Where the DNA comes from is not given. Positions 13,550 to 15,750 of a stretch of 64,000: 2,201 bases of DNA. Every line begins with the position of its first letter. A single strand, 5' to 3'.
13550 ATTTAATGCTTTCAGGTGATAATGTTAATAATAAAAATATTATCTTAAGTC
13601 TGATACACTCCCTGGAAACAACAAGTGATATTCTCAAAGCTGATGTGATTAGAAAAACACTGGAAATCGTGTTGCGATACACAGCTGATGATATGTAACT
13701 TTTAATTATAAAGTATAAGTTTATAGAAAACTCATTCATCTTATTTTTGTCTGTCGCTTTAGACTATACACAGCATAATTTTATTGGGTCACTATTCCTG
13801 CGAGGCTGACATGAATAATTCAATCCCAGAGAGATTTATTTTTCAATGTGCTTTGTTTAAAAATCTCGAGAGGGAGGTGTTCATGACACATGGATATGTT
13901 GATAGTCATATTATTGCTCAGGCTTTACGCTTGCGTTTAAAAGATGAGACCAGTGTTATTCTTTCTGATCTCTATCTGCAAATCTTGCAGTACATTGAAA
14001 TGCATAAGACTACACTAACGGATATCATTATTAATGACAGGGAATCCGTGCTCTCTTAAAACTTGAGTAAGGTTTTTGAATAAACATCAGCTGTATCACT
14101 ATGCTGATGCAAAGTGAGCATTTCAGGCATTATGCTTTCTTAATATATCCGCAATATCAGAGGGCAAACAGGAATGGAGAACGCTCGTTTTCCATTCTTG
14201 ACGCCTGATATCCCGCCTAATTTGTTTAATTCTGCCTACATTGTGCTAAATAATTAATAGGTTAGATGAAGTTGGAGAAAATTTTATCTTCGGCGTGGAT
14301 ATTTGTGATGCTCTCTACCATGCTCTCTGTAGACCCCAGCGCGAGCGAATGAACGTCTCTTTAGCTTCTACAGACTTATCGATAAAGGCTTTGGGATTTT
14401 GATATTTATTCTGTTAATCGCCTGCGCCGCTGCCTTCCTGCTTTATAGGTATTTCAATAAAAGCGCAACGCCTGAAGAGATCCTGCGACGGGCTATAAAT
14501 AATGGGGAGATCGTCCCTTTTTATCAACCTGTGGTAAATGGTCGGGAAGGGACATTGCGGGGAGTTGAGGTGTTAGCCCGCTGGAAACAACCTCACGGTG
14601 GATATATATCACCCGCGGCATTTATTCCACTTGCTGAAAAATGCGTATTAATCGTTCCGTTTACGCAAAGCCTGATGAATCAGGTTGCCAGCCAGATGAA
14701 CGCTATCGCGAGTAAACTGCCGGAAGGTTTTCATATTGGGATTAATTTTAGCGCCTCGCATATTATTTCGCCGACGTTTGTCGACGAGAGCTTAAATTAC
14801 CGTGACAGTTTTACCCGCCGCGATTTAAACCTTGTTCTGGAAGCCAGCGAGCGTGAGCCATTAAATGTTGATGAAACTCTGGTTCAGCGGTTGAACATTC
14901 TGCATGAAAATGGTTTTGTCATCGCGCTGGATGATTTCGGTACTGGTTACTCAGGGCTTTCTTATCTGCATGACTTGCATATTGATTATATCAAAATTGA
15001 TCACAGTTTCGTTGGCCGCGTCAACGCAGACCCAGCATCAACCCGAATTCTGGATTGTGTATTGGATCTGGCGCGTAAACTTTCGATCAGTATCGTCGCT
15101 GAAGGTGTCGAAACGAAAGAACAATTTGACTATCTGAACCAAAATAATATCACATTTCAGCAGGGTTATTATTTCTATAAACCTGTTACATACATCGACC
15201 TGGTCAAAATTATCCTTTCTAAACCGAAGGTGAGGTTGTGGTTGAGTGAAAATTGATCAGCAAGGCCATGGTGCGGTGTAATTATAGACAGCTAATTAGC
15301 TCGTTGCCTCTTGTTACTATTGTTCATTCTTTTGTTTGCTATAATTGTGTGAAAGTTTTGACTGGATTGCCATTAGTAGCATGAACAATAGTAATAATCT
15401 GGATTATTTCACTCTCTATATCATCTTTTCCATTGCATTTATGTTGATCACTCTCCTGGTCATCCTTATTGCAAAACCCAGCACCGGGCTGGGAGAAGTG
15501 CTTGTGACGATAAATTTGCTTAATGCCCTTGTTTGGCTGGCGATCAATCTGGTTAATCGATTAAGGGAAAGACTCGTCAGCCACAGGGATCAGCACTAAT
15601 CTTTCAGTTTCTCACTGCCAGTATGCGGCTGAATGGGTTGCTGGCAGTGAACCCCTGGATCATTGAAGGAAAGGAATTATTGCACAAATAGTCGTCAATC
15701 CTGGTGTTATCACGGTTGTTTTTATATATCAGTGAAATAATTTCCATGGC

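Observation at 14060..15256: pdeG reduced to TM helix plus EAL domain; periplasmic sensor region apparently deleted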

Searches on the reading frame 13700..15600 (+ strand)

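Call 66: profile_search(protein=L002:4692-6212:+)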
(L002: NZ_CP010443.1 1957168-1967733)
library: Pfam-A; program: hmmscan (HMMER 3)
A. the first sequence (507 residues): domains with independent E <= 10: 2; with E <= 0.001: 2
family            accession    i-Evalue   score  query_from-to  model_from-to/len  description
EAL               PF00563.25    6.8e-66   222.4     251-486         2-236/236  EAL domain
CSS-motif         PF12792.12    3.6e-31   108.6      31-217         2-205/209  CSS motif domain associated with EAL

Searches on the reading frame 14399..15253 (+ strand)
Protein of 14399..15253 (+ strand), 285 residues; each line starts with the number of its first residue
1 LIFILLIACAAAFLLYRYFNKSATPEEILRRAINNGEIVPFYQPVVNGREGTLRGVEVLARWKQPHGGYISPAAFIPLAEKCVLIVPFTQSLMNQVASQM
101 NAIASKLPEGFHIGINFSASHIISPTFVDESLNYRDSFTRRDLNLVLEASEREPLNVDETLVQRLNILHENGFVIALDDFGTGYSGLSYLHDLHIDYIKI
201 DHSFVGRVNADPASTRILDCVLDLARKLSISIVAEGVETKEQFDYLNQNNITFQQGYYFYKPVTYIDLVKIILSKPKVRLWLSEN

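Call 4: search_protein_families(proteins=[window:14399-15253:+], library=ncbifam, max_evalue=0.01)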
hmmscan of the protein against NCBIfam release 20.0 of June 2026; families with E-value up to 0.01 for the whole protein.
window:14399-15253:+ (285 aa): 14 families
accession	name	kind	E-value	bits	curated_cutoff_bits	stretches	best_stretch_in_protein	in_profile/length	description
NF007839.0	PRK10551.1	equivalog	1e-71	242.1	461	1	4-274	243-511/518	cyclic di-GMP phosphodiesterase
NF052458.1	PhdiestGepA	equivalog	2e-56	191.7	1200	1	29-266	596-835/840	phosphodiesterase GepA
NF053781.1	cdiGMPphdstlr2612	equivalog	3.6e-49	167.4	1600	1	26-271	1017-1264/1268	Tlr1612 family c-di-GMP phosphodiesterase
NF008467.0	PRK11359.1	equivalog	8.9e-47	159.6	857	1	28-267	548-787/800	oxygen-sensing cyclic-di-GMP phosphodiesterase DosP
NF007474.0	PRK10060.1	equivalog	1.2e-45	155.9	782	1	29-268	413-650/663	cyclic di-GMP phosphodiesterase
NF045675.1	PhdiestaseDibA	equivalog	1.4e-44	152.5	980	1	29-264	382-617/623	phosphodiesterase DibA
NF008807.1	PRK11829.1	equivalog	9.9e-41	139.6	733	1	23-267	414-657/670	biofilm formation regulator HmsP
NF052596.1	RR_EAL_PvrR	equivalog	1.3e-27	96.5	580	1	25-271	143-388/398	response regulator cyclic di-GMP phosphodiesterase PvrR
NF052265.1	EAL_dom_RimA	equivalog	2.8e-24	85.8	430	1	103-263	73-234/248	S6 modification regulatory phosphodiesterase RimA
NF045673.1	c-di-GMPRcptLapD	equivalog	2.3e-21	75.8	1020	1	27-263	415-645/647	cyclic di-GMP receptor LapD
NF007298.0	PRK09776.1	equivalog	2.8e-21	75.2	1135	1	37-263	872-1097/1111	diguanylate cyclase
NF008281.1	PRK11059.1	equivalog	1.4e-18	66.5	663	1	29-262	401-629/633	RNase E specificity factor CsrD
NF008617.0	PRK11596.1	equivalog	2.2e-14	53.3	190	1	175-271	155-251/255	cyclic-guanylate-specific phosphodiesterase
NF051476.1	CDiGphdiTpdA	equivalog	1.6e-11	43.8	1000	1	145-259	453-567/570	cyclic di-GMP phosphodiesterase TpdA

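Call 42: find_homologous_proteins(query=window:14399-15253:+, max_evalue=1e-20)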
Query window:14399-15253:+ (285 aa): 6357 proteins with E <= 1e-20 among 8000 candidates; the best 120 are listed.
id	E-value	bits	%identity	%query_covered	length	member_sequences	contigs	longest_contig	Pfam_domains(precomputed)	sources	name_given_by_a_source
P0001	4.3e-175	599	96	98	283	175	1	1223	PF00563.26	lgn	-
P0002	6.0e-175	598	96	98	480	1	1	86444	PF12792.13,PF00563.26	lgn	-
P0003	1.1e-145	502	82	96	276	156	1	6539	PF00563.26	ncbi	ncbi:TPA: cyclic diguanylate phosphodiesterase, partial [Escherichia coli]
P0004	1.8e-143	495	78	96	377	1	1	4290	PF00563.26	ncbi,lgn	-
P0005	1.8e-142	492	78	99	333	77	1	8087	PF00563.26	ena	-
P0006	9.0e-142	489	77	98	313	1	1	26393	PF00563.26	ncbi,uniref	ncbi:EAL domain-containing protein, partial [Citrobacter farmeri]|uniref:EAL domain-containing prote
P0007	6.9e-141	486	77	99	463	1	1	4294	PF12792.13,PF00563.26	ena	-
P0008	1.1e-139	482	76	96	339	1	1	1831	PF00563.26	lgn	-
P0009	1.1e-139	482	76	98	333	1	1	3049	PF00563.26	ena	-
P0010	3.3e-139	481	78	97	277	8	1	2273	PF00563.26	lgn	-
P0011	3.3e-137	474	77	96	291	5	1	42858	PF00563.26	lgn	-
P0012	1.9e-136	472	74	98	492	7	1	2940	PF12792.13,PF00563.26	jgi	jgi:EAL domain-containing protein (putative c-di-GMP-specific phosphodiesterase class I)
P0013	5.3e-136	470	94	78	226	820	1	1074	PF00563.26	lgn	-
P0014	1.7e-134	465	74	98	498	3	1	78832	PF12792.13,PF00563.26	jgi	jgi:EAL domain-containing protein (putative c-di-GMP-specific phosphodiesterase class I)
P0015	4.8e-133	461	68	98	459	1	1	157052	PF12792.13,PF00563.26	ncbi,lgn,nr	ncbi:TPA: EAL domain-containing protein [Escherichia coli]|nr:EAL domain-containing protein [Escheri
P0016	9.6e-132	456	72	95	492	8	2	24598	PF12792.13,PF00563.26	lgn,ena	-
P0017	4.4e-128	444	72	96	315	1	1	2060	PF00563.26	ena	-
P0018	8.6e-128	443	81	86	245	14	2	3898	PF00563.26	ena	-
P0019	3.1e-123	428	70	97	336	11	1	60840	PF00563.26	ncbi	ncbi:TPA: EAL domain-containing protein, partial [Raoultella ornithinolytica]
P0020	3.7e-118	412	68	96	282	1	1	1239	PF00563.26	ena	-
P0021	7.4e-118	411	94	69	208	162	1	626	PF00563.26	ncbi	ncbi:cyclic diguanylate phosphodiesterase, partial [Escherichia coli]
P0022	2.9e-117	409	67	94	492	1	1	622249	PF12792.13,PF00563.26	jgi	-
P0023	1.8e-116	406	65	97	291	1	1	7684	PF00563.26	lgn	-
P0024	5.2e-114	398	76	82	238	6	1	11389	PF00563.26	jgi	jgi:EAL domain-containing protein (putative c-di-GMP-specific phosphodiesterase class I)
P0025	4.7e-113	395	65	98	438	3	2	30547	PF12792.13,PF00563.26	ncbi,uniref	ncbi:EAL domain-containing protein [Klebsiella quasipneumoniae]|uniref:EAL domain-containing protein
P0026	3.8e-109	382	68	95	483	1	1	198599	PF12792.13,PF00563.26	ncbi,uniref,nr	ncbi:EAL domain-containing protein [Kluyvera sp. EC_51]|uniref:EAL domain-containing protein n=1 Tax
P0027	7.6e-106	371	71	82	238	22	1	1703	PF00563.26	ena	-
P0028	4.4e-104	366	73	82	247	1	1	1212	PF00563.26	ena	-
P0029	1.6e-99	351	77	72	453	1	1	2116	PF12792.13,PF00563.26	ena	-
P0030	5.2e-99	349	58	97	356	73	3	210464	PF00563.26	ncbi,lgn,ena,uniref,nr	ncbi:MAG: EAL domain-containing protein [Enterobacter sp.]|uniref:EAL domain-containing protein n=1 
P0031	1.7e-98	347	59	94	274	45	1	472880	PF00563.26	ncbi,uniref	ncbi:EAL domain-containing protein [Klebsiella variicola]|uniref:EAL domain-containing protein n=1 T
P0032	7.0e-98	345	57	97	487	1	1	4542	PF12792.13,PF00563.26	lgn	-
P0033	8.6e-98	345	91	64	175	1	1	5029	PF00563.26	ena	-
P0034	2.1e-97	344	71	78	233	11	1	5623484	PF00563.26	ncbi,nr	ncbi:EAL domain-containing protein [Raoultella ornithinolytica]|nr:EAL domain-containing protein [Ra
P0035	3.8e-97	343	57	96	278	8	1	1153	PF00563.26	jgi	jgi:sensor c-di-GMP phosphodiesterase-like protein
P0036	7.0e-97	342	94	58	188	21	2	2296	PF00563.26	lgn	-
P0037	3.1e-96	340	66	81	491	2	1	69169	PF12792.13,PF00563.26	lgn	-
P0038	4.9e-94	333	55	98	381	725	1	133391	PF00563.26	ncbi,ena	-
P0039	6.5e-94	332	77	68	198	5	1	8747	PF00563.26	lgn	-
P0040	5.6e-93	329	71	75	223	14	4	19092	PF00563.26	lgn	-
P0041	2.9e-92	327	56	93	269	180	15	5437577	PF00563.26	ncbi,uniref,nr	ncbi:cyclic diguanylate phosphodiesterase [Klebsiella quasipneumoniae]|uniref:EAL domain-containing 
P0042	5.0e-92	326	76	72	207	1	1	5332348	PF00563.26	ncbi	ncbi:EAL domain-containing protein [Escherichia coli]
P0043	2.7e-88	314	58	91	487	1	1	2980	PF12792.13,PF00563.26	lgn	-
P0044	2.9e-88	314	70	70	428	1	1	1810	PF12792.13,PF00563.26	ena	-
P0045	6.6e-88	313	57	91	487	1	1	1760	PF12792.13,PF00563.26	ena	-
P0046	1.9e-87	311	52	96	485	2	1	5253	PF12792.13,PF00563.26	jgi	jgi:sensor c-di-GMP phosphodiesterase-like protein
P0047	1.5e-86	308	83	59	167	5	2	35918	PF00563.26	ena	-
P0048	1.8e-86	308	60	84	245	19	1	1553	PF00563.26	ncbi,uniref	ncbi:EAL domain-containing protein, partial [Enterobacter ludwigii]|uniref:EAL domain-containing pro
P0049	2.4e-86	308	56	91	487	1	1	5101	PF12792.13,PF00563.26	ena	-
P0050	8.5e-86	306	56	91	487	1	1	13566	PF12792.13,PF00563.26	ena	-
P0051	3.4e-85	304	54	91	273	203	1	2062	PF00563.26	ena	-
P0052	8.1e-85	302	52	95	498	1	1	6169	PF12792.13,PF00563.26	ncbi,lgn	ncbi:EAL domain-containing protein [Klebsiella aerogenes]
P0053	1.7e-84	301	54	91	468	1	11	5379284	PF00171.28,PF00563.26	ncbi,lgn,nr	ncbi:aldehyde dehydrogenase family protein [Klebsiella pneumoniae]|nr:aldehyde dehydrogenase family 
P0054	3.1e-84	301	50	95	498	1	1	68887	PF12792.13,PF00563.26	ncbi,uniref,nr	ncbi:EAL domain-containing protein [Citrobacter werkmanii]|uniref:EAL domain-containing protein n=1 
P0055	1.5e-83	298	80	59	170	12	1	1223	PF00563.26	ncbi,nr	ncbi:MAG: EAL domain-containing protein, partial [Veillonella sp.]|nr:EAL domain-containing protein 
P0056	7.8e-83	296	78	60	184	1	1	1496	PF00563.26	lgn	-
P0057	3.5e-82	294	52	98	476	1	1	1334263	PF12792.13,PF00563.26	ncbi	-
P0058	2.5e-80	288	70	66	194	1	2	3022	PF00563.26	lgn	-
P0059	4.9e-80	287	58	79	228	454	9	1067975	PF00563.26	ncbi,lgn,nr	ncbi:hypothetical protein NUKP68_07900 [Klebsiella variicola]|nr:hypothetical protein NUKP68_07900 [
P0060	1.1e-79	286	70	66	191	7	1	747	PF00563.26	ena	-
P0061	1.0e-78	282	71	64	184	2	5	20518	PF00563.26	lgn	-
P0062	1.4e-77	279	78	58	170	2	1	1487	PF00563.26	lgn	-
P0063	6.7e-77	277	71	64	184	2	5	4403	PF00563.26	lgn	-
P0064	3.1e-76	274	52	92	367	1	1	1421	PF00196.26,PF00563.26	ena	-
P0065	3.8e-76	274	57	78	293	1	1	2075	PF00563.26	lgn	-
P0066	9.0e-76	273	46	95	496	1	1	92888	PF12792.13,PF00563.26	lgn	-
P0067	1.1e-75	273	68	65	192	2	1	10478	PF00563.26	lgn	-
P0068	2.4e-74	268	45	94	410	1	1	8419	PF00563.26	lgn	-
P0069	3.4e-74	268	58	74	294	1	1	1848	PF00563.26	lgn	-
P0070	4.5e-74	267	55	78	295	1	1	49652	PF00563.26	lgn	-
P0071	1.6e-72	262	78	54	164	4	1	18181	PF00563.26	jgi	jgi:EAL domain-containing protein (putative c-di-GMP-specific phosphodiesterase class I)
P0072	3.9e-71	258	73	58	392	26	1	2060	PF12792.13,PF00563.26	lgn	-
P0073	4.4e-71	257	64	66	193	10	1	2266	PF00563.26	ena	-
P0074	2.4e-70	255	72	59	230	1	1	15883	PF00563.26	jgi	jgi:EAL domain-containing protein (putative c-di-GMP-specific phosphodiesterase class I)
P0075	4.0e-70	254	57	62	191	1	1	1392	PF00563.26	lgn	-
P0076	3.8e-69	251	56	71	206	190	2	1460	PF00563.26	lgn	-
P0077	1.3e-67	246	46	95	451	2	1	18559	PF12792.13,PF00563.26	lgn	-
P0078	6.9e-67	244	56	72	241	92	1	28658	PF00563.26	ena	-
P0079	8.0e-67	243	48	93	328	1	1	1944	PF00563.26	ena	-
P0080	1.0e-66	243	42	96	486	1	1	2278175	PF12792.13,PF00563.26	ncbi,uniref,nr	ncbi:EAL domain-containing protein [Dickeya solani]|uniref:EAL domain-containing protein n=1 Tax=Dic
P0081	1.0e-66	243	42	96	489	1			PF12792.13,PF00563.26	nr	nr:Putative protein ycgG [Dickeya solani D s0432-1]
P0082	2.0e-66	242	75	53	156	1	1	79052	PF00563.26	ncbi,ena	-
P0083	5.6e-66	241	67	59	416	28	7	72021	PF12792.13,PF00563.26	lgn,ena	-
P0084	8.6e-66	240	66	58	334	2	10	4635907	PF12792.13,PF00563.26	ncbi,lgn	ncbi:hypothetical protein GPC19245_23680 [Enterobacter asburiae]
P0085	9.5e-65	237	56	72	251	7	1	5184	PF00563.26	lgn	-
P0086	2.9e-63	232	41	95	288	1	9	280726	PF00563.26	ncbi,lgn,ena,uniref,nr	ncbi:EAL domain-containing protein [Hafnia alvei]|uniref:EAL domain-containing protein n=1 Tax=Hafni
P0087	4.2e-63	231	42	95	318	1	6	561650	PF00563.26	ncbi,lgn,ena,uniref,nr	ncbi:EAL domain-containing protein [Enterobacter wuhouensis]|uniref:EAL domain-containing protein n=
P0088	9.2e-63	230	42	94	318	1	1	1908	PF00563.26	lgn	-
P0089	9.2e-63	230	42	94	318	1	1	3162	PF00563.26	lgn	-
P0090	9.3e-63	230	42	94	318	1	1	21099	PF00563.26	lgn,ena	-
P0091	1.1e-62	230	48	90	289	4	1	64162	PF00563.26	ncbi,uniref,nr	ncbi:EAL domain-containing protein [Aeromonas sp. HMWF016]|uniref:EAL domain-containing protein n=1 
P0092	2.9e-62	229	42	92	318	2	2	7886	PF00563.26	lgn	-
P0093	9.0e-62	227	41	94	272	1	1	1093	PF00563.26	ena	-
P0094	9.7e-62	227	41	94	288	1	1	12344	PF00563.26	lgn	-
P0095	1.4e-61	226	42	94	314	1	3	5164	PF00563.26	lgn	-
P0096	1.5e-61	226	43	95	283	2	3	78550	PF00563.26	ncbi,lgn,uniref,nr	ncbi:EAL domain-containing protein [Enterobacter cloacae subsp. cloacae]|uniref:EAL domain-containin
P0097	1.7e-61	226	57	64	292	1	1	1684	PF00563.26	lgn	-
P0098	4.6e-61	225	75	48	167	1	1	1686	PF00563.26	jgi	jgi:FOG: EAL domain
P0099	5.2e-61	224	41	94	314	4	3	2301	PF00563.26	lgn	-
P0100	8.1e-61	224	42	91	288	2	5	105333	PF00563.26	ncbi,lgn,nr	ncbi:EAL domain-containing protein [Lelliottia amnigena]|nr:EAL domain-containing protein [Lelliotti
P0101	8.5e-61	224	43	89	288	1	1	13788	PF00563.26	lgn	-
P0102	1.0e-60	223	43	89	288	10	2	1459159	PF00563.26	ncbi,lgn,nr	ncbi:EAL domain-containing protein [Lelliottia amnigena]|nr:EAL domain-containing protein [Lelliotti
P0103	1.1e-60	223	42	91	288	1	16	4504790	PF00563.26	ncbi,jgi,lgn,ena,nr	ncbi:EAL domain-containing protein [Lelliottia amnigena]|jgi:c-di-GMP-specific phosphodiesterase|nr:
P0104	1.1e-60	223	42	91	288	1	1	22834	PF00563.26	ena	-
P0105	1.5e-60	223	43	89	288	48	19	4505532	PF00563.26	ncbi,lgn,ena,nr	ncbi:EAL domain-containing protein [Lelliottia amnigena]|nr:EAL domain-containing protein [Lelliotti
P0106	1.5e-60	223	42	91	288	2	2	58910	PF00563.26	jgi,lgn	-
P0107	3.4e-60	222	43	89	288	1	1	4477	PF00563.26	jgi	-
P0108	3.9e-60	222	42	91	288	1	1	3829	PF00563.26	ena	-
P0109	3.9e-60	222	41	95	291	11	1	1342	PF00563.26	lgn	-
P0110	4.6e-60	221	43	89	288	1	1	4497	PF00563.26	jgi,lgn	-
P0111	4.8e-60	221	43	89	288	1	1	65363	PF00563.26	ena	-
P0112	5.3e-60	221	42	91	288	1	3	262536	PF00563.26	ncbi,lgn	-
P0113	5.3e-60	221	42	91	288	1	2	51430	PF00563.26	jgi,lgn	jgi:sensor c-di-GMP phosphodiesterase-like protein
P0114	5.6e-60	221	43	89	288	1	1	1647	PF00563.26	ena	-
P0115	7.4e-60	221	42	89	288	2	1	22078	PF00563.26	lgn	-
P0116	8.4e-60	220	42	91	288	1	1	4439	PF00563.26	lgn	-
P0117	1.3e-59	220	42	91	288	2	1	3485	PF00563.26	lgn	-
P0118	2.6e-59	219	43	89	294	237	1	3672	PF00563.26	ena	-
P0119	2.8e-59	219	42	89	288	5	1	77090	PF00563.26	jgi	-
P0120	3.1e-59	219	41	94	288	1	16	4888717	PF00563.26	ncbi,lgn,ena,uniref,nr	ncbi:EAL domain-containing protein [Enterobacter sp. RHBSTW-00994]|uniref:EAL domain-containing prot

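Call 44: profile_search(protein=window:14399-15253:+)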
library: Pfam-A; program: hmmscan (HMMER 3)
A. the first sequence (285 residues): domains with independent E <= 10: 1; with E <= 0.001: 1
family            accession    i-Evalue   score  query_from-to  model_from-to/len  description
EAL               PF00563.25    9.1e-63   212.2      27-262         2-236/236  EAL domain
